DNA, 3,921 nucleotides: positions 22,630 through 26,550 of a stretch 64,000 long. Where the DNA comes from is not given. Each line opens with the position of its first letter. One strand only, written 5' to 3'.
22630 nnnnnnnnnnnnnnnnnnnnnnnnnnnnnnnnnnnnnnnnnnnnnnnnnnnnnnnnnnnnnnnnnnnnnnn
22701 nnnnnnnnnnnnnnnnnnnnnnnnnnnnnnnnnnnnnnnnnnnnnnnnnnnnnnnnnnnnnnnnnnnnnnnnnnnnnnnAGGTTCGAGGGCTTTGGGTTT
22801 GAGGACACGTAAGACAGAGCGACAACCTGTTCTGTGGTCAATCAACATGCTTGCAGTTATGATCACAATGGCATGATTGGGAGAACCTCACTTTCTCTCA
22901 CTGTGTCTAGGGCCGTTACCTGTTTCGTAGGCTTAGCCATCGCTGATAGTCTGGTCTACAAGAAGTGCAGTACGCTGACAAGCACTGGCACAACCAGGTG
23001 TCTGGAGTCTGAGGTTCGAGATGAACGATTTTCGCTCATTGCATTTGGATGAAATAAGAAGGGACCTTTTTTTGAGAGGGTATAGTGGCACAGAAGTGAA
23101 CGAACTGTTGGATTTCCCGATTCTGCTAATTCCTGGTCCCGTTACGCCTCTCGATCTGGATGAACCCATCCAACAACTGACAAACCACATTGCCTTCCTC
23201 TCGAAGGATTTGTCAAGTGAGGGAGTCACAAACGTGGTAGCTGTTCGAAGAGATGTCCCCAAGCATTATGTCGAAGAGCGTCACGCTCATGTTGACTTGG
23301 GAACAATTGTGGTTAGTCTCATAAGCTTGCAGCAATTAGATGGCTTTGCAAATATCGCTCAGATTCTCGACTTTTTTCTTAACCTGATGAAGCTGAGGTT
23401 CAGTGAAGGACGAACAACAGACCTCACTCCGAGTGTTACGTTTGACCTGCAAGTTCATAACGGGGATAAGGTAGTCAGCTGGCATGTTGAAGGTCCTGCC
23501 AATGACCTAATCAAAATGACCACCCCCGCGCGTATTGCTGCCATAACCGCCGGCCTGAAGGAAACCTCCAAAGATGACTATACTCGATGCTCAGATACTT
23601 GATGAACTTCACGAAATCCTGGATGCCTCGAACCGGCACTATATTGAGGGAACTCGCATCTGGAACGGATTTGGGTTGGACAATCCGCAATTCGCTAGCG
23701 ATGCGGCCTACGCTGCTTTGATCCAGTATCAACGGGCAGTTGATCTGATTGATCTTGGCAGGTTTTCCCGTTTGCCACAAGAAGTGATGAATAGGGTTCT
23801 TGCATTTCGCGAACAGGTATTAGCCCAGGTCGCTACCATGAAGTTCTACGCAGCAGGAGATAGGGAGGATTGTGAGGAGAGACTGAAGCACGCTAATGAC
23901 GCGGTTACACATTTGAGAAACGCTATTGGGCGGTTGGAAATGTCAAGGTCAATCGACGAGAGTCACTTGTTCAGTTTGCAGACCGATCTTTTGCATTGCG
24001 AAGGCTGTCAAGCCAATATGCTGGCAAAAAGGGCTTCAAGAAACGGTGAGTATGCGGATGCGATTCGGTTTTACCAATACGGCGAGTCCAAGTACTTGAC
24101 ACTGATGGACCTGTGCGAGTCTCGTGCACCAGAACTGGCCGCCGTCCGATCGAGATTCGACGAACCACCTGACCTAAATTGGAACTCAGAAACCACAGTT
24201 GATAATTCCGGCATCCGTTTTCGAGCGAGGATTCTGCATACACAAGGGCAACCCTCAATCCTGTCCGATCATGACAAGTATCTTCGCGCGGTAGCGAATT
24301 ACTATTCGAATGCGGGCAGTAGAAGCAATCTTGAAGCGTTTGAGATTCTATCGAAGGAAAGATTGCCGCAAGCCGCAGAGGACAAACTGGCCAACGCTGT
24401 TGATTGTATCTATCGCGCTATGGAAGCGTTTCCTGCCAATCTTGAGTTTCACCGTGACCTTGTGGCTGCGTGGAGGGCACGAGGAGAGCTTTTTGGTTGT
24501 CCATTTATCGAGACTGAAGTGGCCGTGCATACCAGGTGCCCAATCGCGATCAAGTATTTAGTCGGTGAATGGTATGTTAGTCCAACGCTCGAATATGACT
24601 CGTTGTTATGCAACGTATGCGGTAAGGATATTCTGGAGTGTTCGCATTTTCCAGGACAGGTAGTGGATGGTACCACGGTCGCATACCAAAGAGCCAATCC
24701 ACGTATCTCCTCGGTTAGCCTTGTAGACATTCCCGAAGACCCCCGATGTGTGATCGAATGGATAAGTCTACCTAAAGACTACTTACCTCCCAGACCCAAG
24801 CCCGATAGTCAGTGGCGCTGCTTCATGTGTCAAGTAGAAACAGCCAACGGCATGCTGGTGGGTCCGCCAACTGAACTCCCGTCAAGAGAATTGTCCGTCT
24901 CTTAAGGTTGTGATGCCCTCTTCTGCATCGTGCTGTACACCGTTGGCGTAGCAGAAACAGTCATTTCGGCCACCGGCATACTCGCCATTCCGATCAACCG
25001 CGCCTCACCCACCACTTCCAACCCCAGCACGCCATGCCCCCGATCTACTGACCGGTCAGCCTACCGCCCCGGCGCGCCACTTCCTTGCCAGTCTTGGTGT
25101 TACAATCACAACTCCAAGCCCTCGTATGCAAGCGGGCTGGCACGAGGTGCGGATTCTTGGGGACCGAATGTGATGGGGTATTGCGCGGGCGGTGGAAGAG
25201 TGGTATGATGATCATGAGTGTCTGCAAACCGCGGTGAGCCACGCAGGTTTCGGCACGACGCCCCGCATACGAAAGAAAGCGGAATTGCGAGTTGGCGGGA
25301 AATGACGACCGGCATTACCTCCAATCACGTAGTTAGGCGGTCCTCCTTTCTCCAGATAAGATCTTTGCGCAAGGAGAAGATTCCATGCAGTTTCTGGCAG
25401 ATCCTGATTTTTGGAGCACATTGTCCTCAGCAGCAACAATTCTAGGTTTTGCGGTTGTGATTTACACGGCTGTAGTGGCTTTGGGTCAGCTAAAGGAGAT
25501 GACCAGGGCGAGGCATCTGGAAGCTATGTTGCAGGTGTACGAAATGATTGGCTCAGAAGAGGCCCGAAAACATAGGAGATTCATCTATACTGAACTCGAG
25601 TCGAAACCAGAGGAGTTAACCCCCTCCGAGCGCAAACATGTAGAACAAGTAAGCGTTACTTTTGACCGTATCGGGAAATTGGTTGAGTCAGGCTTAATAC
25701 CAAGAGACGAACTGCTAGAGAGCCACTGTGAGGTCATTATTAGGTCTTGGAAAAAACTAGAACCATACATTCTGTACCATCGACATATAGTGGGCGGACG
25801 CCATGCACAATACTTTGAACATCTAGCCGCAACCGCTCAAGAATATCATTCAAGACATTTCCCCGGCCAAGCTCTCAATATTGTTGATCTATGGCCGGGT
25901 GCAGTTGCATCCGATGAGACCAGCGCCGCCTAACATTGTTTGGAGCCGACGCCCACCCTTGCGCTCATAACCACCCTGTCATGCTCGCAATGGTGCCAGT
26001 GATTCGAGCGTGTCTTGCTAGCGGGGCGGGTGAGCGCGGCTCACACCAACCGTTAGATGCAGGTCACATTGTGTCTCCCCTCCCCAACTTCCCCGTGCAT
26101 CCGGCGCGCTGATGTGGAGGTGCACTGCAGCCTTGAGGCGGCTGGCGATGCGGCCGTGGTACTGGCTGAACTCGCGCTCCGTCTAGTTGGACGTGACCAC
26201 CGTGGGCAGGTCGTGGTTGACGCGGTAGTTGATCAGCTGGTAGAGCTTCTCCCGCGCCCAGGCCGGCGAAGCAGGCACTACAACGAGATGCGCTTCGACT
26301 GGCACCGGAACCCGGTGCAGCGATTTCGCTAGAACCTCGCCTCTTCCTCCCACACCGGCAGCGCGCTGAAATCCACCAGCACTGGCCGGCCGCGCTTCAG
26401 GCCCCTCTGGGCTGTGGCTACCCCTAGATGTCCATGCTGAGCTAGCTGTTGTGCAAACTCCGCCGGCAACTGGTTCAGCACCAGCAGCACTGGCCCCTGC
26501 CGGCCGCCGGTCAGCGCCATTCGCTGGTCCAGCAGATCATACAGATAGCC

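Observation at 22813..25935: AT-richer three-gene cassette of unknown function immediately downstream of the DUF499 ATPase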

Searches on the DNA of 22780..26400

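Call 28: search_rna_families(source=window, start=22780, end=26400, threshold=evalue, max_evalue=1)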
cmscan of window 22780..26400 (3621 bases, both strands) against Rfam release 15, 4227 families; matches with E-value up to 1: 0.
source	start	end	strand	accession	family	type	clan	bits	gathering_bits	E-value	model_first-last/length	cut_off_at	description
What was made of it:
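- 24906..25384 (.): 479-nt spacer (GC 0.58) separating the A-B pair from gene C. No detectable element. No Rfam hit at E<=1 (call 28).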

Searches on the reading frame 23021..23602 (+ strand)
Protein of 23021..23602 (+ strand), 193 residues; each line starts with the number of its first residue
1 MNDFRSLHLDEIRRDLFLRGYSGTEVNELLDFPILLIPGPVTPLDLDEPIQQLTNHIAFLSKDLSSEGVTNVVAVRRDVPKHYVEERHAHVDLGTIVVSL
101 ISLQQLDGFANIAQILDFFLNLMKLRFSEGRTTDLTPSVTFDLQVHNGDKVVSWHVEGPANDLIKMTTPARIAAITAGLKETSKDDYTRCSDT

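Call 5: search_protein_families(library=pfam, proteins=[window:23021-23602:+], max_evalue=0.1)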
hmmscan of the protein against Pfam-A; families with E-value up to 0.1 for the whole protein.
window:23021-23602:+ (193 aa): 0 families

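Call 8: search_protein_families(library=padloc, proteins=[window:23021-23602:+], max_evalue=0.1)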
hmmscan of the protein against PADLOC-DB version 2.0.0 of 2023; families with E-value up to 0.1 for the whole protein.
window:23021-23602:+ (193 aa): 0 families

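Call 9: search_protein_families(library=phrogs, proteins=[window:23021-23602:+], max_evalue=0.1)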
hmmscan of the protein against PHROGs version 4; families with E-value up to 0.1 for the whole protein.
window:23021-23602:+ (193 aa): 0 families

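Call 10: search_protein_families(library=ncbifam, proteins=[window:23021-23602:+], max_evalue=0.1)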
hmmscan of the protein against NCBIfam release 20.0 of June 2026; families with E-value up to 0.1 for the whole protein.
window:23021-23602:+ (193 aa): 2 families
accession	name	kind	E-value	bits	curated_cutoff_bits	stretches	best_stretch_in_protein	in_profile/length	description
TIGR00952.1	S15_bact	equivalog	0.05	13.9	63.65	0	46-83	29-67/86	30S ribosomal protein S15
NF010423.0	PRK13849.1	equivalog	0.061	12.7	313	1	34-115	108-188/231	conjugal transfer ATPase VirC1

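Call 21: find_homologous_proteins(query=window:23021-23602:+)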
Query window:23021-23602:+ (193 aa): 18 proteins with E <= 0.001 among 143 candidates.
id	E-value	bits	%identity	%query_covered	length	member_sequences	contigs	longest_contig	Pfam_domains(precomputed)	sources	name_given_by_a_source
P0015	9.8e-123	425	100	100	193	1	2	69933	-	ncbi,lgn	ncbi:MAG: hypothetical protein WA040_19835 [Anaerolineae bacterium]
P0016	1.5e-78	281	64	100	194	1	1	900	-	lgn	-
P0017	2.2e-60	222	56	96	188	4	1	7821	-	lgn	-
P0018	1.3e-59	219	53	96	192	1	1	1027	-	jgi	jgi:hypothetical protein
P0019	2.3e-59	218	61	94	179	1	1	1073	-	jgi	jgi:hypothetical protein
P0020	2.9e-59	218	58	96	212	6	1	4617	-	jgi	jgi:hypothetical protein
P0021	6.3e-55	204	54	94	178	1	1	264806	-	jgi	jgi:hypothetical protein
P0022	1.8e-51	193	51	94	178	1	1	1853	-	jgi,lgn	jgi:hypothetical protein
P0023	2.0e-51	193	54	94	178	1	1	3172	-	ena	-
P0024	8.6e-51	190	51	94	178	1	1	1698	-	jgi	jgi:hypothetical protein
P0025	1.2e-50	190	51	94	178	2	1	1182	-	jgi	jgi:hypothetical protein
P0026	1.3e-50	190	51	94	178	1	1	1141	-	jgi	-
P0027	2.6e-50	189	52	94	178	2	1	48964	-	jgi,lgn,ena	-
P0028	3.3e-50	189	49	94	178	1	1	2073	-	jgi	jgi:hypothetical protein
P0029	3.8e-49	185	50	94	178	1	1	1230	-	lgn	-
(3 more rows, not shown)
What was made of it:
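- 23021..23602 (+): Gene A, 193 aa, an undescribed alpha/beta protein. Conserved motifs are DLxLRGY, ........, SKDL, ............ and AQILD. It is the partner of B. 18 homologous clusters (call 21).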

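Call 46: predict_structure(alignment_id=A4)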
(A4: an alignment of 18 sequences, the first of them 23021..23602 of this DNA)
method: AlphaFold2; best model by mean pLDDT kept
length: 193 residues; sequences in the alignment: 18
mean_pLDDT: 84.8   pTM: 0.82
mean pLDDT of the five models: 84.8, 84.4, 55.2, 54.7, 50.0
residues with pLDDT >= 90: 84; 70-90: 91; 50-70: 5; < 50: 13
segments of 3 or more residues with pLDDT < 50: 182-193
pLDDT, mean of each block of 10 residues (from residue 1): 78 95 95 94 90 88 92 89 77 93 80 87 87 84 92 92 87 86 38 36
secondary structure, 60 per line:
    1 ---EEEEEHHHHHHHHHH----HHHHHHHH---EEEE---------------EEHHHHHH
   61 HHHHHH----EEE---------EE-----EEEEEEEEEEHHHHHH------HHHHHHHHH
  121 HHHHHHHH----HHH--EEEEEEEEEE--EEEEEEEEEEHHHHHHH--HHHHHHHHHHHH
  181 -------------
elements in order: E4-8 H9-18 H23-30 E34-37 H55-66 E71-73 E90-99 H100-105 H112-128 E138-147 E150-159 H160-166 H169-180
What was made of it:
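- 23021..23602 (+): AF2 pLDDT is 84.8 (call 46).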

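Call 51: fold_search(model_id=the predicted structure, library=pdb)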
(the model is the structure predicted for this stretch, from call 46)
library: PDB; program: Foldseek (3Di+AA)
matches with E <= 10: 443; with E <= 0.001: 0
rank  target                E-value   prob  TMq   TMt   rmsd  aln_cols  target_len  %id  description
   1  3e42_A                2.2e-01  0.05  0.16  0.13  16.1       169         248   15  Q138F HincII bound to GTCGAC and Ca2+ (cocrystallized) (released 2008-08-26)
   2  5np9                  2.4e-01  0.06  0.19  0.22  13.8       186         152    9  Crystal structure of Bacillus subtilis YdiB in complex with ADP (released 2018-05-30)
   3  4w8i_A                3.1e-01  0.06  0.20  0.13  15.1       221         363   14  Crystal structure of LpSPL/Lpp2128, Legionella pneumophila sphingosine-1 phosphate lyase (released 2014-11-05)
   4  4yxq_D                3.1e-01  0.02  0.11  0.07  16.9       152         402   12  PksG, a HMG-CoA Synthase from Bacillus subtilis (released 2016-06-29)
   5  3e44_B                3.5e-01  0.05  0.18  0.15  15.4       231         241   12  Q138F HincII bound to cleaved DNA (GTT | AAC) and Mn2+ (released 2008-08-26)
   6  4g0b_B                4.0e-01  0.04  0.14  0.08   7.7        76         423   13  Structure of native HCT from Coffea canephora (released 2012-08-01)
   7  5mvr                  4.3e-01  0.06  0.19  0.23  14.2       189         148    7  Crystal structure of Bacillus subtilus YdiB (released 2017-09-20)
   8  2gig_A                4.8e-01  0.04  0.15  0.13  16.1       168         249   14  Alteration of sequence specificity of the type II restriction endonuclease HINCII through an indirect readout mechanis (released 2006-07-18)
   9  3e28_C                5.2e-01  0.06  0.23  0.22  13.5       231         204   12  H. influenzae beta-carbonic anhydrase, variant Y181F (released 2009-06-02)
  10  1tx3_B                5.2e-01  0.03  0.15  0.12  14.6       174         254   13  HINCII BOUND TO COGNATE DNA (released 2005-02-15)
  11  4yxq_B                5.2e-01  0.02  0.12  0.08  17.0       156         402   11  PksG, a HMG-CoA Synthase from Bacillus subtilis (released 2016-06-29)
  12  6ntv_A                5.9e-01  0.06  0.16  0.14  10.7        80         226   21  SFTSV L endonuclease domain (released 2020-01-08)
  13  1tx3_D                5.9e-01  0.03  0.15  0.13  15.7       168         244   12  HINCII BOUND TO COGNATE DNA (released 2005-02-15)
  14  5i5i_B                6.3e-01  0.04  0.15  0.06  13.1       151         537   10  Shewanella denitrificans nitrous oxide reductase, app form (released 2016-03-02)
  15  3e45_B                6.3e-01  0.04  0.18  0.15  15.3       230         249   12  Q138F HincII bound to Noncognate DNA (GTGCAC) and Ca2+ (released 2008-08-26)
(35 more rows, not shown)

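Call 70: search_solved_structures(query=A4, max_evalue=10, show_alignments=2)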
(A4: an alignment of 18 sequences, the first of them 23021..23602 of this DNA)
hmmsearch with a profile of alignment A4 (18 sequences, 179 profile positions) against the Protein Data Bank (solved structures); distinct sequences matched with E-value up to 10: 0.
